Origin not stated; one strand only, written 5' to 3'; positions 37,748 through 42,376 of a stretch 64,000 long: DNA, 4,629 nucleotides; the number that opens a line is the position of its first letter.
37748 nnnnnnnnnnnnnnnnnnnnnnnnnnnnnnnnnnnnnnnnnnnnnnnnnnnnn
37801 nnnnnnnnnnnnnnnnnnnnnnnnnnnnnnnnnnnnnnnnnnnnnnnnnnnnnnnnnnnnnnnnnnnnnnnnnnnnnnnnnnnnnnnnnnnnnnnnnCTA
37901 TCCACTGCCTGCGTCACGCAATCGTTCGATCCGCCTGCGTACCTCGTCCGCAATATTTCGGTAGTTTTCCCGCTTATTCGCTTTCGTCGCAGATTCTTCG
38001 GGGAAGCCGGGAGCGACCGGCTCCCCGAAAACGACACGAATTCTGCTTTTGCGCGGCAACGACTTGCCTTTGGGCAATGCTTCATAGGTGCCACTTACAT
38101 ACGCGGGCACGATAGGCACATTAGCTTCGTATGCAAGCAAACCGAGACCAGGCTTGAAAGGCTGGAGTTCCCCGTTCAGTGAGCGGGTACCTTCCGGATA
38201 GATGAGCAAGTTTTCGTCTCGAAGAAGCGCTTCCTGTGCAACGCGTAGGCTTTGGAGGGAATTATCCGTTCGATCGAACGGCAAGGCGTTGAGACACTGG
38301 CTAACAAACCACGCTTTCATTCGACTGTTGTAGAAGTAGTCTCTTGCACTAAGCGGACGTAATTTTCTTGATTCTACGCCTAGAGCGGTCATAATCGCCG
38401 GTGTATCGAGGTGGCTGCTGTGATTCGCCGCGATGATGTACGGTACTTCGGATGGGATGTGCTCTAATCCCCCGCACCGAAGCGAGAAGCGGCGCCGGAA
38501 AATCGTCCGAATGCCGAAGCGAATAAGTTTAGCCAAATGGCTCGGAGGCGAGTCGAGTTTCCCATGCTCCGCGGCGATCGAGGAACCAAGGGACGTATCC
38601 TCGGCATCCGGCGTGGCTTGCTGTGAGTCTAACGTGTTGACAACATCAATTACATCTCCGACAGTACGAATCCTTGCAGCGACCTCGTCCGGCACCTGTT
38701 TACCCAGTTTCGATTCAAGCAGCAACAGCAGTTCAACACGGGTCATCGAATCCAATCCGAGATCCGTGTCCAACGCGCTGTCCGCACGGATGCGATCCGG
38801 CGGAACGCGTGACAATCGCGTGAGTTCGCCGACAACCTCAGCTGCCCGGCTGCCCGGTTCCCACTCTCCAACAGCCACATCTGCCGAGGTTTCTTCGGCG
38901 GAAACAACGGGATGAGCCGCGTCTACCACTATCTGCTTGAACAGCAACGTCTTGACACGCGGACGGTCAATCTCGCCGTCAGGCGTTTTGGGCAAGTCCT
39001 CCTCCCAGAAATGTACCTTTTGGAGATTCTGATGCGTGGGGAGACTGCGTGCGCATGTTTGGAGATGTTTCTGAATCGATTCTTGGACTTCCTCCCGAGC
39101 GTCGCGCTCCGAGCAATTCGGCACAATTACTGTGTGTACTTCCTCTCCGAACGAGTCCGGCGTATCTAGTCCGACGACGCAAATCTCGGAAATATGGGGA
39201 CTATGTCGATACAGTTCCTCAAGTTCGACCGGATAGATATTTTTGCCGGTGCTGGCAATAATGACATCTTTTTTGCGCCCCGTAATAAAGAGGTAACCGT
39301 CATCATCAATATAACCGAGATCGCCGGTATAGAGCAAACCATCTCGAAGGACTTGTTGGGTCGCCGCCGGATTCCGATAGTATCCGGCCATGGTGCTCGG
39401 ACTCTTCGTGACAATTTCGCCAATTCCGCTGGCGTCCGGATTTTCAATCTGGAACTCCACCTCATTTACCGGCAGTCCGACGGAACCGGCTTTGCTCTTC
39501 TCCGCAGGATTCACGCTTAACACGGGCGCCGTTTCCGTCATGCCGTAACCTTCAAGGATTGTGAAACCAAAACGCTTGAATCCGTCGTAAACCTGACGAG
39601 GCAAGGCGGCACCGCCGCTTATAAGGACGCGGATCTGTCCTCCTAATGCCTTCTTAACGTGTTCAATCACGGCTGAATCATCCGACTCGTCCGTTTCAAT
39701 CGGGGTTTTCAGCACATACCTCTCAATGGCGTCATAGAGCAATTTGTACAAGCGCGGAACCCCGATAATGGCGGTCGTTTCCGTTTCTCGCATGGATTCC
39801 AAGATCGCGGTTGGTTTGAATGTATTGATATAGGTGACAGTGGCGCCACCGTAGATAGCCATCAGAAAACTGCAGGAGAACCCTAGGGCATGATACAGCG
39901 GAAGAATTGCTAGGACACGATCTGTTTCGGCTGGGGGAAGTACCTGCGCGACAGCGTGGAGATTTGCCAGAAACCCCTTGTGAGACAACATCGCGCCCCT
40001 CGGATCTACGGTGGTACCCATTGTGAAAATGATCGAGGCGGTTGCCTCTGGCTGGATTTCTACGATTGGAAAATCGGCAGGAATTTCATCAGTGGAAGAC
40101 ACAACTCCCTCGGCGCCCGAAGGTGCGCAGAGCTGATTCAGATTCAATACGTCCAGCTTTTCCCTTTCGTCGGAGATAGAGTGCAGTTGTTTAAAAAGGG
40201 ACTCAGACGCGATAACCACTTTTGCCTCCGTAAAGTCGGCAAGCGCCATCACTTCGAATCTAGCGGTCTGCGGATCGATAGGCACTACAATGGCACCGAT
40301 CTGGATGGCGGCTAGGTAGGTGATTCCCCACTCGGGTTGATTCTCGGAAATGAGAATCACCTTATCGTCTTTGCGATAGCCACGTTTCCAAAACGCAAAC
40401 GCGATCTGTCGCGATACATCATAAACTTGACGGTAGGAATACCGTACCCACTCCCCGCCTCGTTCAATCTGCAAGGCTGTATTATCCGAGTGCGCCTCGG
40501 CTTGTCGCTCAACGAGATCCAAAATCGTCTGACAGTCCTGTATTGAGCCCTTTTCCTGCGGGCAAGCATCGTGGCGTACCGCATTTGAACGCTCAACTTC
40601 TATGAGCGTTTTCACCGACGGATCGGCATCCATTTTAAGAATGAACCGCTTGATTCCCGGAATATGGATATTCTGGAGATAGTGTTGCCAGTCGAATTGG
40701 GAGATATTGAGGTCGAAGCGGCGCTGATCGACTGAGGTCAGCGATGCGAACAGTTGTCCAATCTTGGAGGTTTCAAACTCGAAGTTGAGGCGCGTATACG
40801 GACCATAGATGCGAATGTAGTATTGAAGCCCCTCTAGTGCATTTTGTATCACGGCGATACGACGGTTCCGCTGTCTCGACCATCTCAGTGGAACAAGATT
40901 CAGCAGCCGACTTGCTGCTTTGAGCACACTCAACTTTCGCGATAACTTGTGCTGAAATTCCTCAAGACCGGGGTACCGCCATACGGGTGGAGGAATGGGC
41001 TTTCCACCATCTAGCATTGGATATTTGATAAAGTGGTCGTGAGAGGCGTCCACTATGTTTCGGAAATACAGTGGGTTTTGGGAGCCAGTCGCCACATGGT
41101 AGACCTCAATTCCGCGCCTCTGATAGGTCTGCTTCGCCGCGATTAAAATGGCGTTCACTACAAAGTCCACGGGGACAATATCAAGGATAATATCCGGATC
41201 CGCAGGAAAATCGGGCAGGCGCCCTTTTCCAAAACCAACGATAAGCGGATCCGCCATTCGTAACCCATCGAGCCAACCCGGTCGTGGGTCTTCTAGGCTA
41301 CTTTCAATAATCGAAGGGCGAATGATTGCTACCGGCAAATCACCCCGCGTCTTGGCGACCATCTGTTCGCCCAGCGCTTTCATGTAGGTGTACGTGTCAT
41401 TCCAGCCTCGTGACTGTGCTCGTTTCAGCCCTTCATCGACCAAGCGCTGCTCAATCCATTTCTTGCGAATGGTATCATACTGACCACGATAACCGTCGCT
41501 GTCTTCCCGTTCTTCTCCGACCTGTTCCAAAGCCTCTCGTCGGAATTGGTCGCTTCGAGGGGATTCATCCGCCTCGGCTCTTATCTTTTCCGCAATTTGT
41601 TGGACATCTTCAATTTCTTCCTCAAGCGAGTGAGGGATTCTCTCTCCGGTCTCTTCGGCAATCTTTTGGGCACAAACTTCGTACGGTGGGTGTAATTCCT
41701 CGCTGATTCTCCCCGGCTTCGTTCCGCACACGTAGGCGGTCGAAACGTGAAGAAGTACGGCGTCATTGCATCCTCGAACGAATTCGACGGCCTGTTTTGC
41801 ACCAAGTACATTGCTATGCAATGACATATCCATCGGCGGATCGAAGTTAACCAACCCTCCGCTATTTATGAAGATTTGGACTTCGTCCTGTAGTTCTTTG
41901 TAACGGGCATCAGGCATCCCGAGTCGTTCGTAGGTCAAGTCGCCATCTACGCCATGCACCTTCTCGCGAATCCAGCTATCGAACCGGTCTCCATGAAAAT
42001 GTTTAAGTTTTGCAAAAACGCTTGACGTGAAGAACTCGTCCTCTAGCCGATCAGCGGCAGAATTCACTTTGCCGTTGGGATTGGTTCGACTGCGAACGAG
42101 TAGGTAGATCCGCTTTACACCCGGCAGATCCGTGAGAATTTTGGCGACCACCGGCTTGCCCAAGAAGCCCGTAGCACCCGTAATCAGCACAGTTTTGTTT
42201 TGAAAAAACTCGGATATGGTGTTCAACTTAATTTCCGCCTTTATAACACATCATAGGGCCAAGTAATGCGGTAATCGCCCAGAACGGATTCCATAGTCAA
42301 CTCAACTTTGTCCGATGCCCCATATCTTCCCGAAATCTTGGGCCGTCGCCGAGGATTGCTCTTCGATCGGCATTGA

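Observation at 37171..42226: ElbD-like four-domain megaenzyme (FAR-acyl-AMP ligase-ACP-PlsC) followed by a HAD phosphatase: candidate ether/alkyl-glycerolipid module with permuted domain order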

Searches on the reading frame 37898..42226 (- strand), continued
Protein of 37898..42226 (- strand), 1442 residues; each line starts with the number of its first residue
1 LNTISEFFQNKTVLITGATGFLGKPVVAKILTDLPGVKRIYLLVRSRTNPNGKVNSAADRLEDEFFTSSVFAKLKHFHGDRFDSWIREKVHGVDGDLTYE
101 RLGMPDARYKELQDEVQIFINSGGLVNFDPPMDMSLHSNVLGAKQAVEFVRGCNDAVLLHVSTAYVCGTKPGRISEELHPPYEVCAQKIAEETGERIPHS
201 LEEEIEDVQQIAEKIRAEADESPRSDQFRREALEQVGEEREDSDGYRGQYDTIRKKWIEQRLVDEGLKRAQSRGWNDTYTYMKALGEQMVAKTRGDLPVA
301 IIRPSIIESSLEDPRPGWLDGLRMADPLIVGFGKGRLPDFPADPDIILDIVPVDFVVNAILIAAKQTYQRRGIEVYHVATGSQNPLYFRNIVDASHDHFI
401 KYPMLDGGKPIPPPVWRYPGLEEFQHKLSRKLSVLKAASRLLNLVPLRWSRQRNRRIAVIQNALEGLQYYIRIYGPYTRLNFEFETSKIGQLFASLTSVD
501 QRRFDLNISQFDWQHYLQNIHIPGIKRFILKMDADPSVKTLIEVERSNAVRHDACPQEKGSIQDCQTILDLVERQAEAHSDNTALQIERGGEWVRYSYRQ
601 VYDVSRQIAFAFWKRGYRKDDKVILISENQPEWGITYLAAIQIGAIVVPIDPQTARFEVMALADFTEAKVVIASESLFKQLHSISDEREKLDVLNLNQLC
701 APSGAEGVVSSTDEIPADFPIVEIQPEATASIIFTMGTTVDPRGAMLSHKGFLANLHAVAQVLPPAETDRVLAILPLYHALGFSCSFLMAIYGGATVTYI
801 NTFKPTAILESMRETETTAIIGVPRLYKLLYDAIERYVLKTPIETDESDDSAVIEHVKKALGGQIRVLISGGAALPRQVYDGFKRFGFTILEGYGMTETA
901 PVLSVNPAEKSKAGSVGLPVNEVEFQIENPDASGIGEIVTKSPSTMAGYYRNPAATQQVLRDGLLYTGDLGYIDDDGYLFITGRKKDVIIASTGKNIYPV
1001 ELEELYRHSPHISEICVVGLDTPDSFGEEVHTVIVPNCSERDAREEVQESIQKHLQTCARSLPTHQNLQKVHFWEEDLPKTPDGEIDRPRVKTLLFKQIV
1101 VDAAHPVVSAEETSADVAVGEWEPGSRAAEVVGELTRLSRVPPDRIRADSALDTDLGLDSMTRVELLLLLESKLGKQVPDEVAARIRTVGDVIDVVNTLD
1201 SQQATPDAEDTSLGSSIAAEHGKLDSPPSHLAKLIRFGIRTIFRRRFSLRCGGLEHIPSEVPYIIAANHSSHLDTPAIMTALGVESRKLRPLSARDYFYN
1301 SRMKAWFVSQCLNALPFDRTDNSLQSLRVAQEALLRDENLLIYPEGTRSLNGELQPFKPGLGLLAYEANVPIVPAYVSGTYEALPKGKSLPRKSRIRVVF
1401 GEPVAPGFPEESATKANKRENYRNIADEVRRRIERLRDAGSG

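Call 71: find_encoding_contigs(protein=P0469, flank=7000, max_places=2)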
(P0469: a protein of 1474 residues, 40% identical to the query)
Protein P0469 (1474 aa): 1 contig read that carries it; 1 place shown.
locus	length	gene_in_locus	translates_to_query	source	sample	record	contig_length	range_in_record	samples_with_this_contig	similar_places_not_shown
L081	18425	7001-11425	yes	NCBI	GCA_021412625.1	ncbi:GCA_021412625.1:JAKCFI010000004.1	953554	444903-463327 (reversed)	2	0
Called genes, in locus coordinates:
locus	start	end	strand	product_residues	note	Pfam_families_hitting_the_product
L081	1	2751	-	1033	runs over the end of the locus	PF00128:Alpha-amylase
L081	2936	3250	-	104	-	PF02201:SWIB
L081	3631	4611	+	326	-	PF01073:3Beta_HSD, PF01370:Epimerase, PF04321:RmlD_sub_bind, PF05368:NmrA (faint), PF13460:NAD_binding_10, PF16363:GDP_Man_Dehyd, PF07993:NAD_binding_4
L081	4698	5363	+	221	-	PF00702:Hydrolase, PF08282:Hydrolase_3 (faint), PF12710:HAD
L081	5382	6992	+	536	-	PF09861:Lar_N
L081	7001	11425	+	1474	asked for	PF07993:NAD_binding_4, PF03015:Sterile (weak), PF00501:AMP-binding, PF13193:AMP-binding_C (weak), PF00550:PP-binding, PF01553:Acyltransferase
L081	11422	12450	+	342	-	PF01073:3Beta_HSD, PF01370:Epimerase, PF05368:NmrA, PF13460:NAD_binding_10, PF16363:GDP_Man_Dehyd, PF07993:NAD_binding_4 (weak)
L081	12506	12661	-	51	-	-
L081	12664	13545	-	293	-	PF16697:Yop-YscD_cpl, PF00498:FHA, PF00990:GGDEF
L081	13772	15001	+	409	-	PF00483:NTP_transferase, PF24894:Hexapep_GlmU, PF25084:LbH_EIF2B, PF25087:GMPPB_C (weak), PF25247:LbH_GLGC (weak)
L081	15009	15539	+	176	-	PF00583:Acetyltransf_1, PF13673:Acetyltransf_10, PF13508:Acetyltransf_7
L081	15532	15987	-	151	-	-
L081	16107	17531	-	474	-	PF01139:RtcB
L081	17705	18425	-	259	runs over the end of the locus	PF00106:adh_short, PF08659:KR, PF23441:SDR, PF13561:adh_short_C2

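Call 76: search_protein_families(library=pfam, proteins=[P0469, P0299, L081:5382-6992:+], max_evalue=0.001)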
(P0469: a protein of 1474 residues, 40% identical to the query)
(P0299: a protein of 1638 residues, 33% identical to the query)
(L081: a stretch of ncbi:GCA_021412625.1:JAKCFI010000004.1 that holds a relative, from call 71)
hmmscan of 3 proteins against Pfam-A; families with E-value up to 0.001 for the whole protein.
P0469 (1474 aa): 7 families
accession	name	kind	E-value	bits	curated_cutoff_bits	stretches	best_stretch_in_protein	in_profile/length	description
PF00501.34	AMP-binding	-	5.6e-82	276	29.9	1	567-958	1-384/384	AMP-binding enzyme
PF07993.18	NAD_binding_4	-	4.4e-45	154.3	20.1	1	22-357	3-257/258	Male sterility protein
PF01553.26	Acyltransferase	-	6e-22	78.3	23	1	1251-1379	2-131/132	Acyltransferase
PF00550.31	PP-binding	-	6e-10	39.7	20.8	1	1129-1191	2-63/67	Phosphopantetheine attachment site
PF13193.12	AMP-binding_C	-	1.4e-07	32.8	24.5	1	1009-1091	1-76/76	AMP-binding enzyme C-terminal domain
PF03015.24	Sterile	-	6.6e-06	26.6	35.4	1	484-544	33-91/93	Male sterility protein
PF01370.27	Epimerase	-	0.00026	20.9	20.9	0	21-175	4-125/240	NAD dependent epimerase/dehydratase family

P0299 (1638 aa): 6 families
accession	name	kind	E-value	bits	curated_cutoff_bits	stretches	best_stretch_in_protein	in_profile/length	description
PF00501.34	AMP-binding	-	1.1e-77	261.8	29.9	1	586-983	1-384/384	AMP-binding enzyme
PF07993.18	NAD_binding_4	-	1.5e-47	162.3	20.1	1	38-373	1-256/258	Male sterility protein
PF01553.26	Acyltransferase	-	5.3e-17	62.3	23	1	1320-1448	2-131/132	Acyltransferase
PF00550.31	PP-binding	-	8.3e-08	32.8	20.8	1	1157-1219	2-63/67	Phosphopantetheine attachment site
PF13193.12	AMP-binding_C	-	1.4e-06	29.6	24.5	1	1035-1119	1-76/76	AMP-binding enzyme C-terminal domain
PF01370.27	Epimerase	-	3.9e-06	26.9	20.9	0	37-227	2-155/240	NAD dependent epimerase/dehydratase family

L081:5382-6992:+ (536 aa): 1 family
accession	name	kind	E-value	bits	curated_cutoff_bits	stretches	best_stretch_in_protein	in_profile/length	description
PF09861.14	Lar_N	-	8.4e-37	126.8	23.3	1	48-233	19-199/204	Lactate racemase N-terminal domain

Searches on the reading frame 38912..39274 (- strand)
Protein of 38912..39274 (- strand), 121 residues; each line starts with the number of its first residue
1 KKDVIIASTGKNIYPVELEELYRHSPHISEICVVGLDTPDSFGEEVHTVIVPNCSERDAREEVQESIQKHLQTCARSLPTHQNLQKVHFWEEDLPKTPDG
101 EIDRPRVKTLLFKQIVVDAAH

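Call 41: search_solved_structures(query=window:38912-39274:-, max_evalue=0.001, show_alignments=4)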
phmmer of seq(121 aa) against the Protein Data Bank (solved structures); distinct sequences matched with E-value up to 0.001: 12.
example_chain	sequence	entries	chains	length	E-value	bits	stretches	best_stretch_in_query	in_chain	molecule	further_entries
3r44_A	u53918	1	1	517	1.9e-06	31.4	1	2-104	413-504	fatty acyl CoA synthetase FADD13 (FATTY-ACYL-CoA SYNTHETASE)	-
3ivr_A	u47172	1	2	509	6.5e-05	26.4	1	5-110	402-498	Putative long-chain-fatty-acid CoA ligase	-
8ivi_A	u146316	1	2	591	6.6e-05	26.4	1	2-108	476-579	Medium/long-chain-fatty-acid--CoA ligase FadD8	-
8aff_A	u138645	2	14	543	0.00011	25.6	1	6-107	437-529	Oxalate--CoA ligase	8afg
6qjz_A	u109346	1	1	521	0.00029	24.3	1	6-106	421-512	oxalyl CoA-synthetase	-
3a9u_A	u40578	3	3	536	0.0003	24.3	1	6-109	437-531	4-coumarate--CoA ligase | 4-coumarate:CoA ligase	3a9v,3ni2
5u2a_A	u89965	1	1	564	0.00045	23.7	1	3-105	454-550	AMP-dependent synthetase and ligase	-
9bhy_A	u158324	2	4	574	0.00061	23.3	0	7-58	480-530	2,3-dihydroxybenzoate-AMP ligase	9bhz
2qvz_X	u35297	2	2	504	0.00085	22.8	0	3-57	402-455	4-Chlorobenzoate CoA Ligase/Synthetase | 4-Chlorobenzoate CoA Ligase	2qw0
1t5d_X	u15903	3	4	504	0.00086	22.8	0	3-57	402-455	4-chlorobenzoyl CoA ligase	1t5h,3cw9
3cw8_X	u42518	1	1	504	0.00086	22.8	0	3-57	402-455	4-chlorobenzoyl CoA ligase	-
2qvx_X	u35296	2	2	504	0.00086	22.8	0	3-57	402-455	4-Chlorobenzoate CoA Ligase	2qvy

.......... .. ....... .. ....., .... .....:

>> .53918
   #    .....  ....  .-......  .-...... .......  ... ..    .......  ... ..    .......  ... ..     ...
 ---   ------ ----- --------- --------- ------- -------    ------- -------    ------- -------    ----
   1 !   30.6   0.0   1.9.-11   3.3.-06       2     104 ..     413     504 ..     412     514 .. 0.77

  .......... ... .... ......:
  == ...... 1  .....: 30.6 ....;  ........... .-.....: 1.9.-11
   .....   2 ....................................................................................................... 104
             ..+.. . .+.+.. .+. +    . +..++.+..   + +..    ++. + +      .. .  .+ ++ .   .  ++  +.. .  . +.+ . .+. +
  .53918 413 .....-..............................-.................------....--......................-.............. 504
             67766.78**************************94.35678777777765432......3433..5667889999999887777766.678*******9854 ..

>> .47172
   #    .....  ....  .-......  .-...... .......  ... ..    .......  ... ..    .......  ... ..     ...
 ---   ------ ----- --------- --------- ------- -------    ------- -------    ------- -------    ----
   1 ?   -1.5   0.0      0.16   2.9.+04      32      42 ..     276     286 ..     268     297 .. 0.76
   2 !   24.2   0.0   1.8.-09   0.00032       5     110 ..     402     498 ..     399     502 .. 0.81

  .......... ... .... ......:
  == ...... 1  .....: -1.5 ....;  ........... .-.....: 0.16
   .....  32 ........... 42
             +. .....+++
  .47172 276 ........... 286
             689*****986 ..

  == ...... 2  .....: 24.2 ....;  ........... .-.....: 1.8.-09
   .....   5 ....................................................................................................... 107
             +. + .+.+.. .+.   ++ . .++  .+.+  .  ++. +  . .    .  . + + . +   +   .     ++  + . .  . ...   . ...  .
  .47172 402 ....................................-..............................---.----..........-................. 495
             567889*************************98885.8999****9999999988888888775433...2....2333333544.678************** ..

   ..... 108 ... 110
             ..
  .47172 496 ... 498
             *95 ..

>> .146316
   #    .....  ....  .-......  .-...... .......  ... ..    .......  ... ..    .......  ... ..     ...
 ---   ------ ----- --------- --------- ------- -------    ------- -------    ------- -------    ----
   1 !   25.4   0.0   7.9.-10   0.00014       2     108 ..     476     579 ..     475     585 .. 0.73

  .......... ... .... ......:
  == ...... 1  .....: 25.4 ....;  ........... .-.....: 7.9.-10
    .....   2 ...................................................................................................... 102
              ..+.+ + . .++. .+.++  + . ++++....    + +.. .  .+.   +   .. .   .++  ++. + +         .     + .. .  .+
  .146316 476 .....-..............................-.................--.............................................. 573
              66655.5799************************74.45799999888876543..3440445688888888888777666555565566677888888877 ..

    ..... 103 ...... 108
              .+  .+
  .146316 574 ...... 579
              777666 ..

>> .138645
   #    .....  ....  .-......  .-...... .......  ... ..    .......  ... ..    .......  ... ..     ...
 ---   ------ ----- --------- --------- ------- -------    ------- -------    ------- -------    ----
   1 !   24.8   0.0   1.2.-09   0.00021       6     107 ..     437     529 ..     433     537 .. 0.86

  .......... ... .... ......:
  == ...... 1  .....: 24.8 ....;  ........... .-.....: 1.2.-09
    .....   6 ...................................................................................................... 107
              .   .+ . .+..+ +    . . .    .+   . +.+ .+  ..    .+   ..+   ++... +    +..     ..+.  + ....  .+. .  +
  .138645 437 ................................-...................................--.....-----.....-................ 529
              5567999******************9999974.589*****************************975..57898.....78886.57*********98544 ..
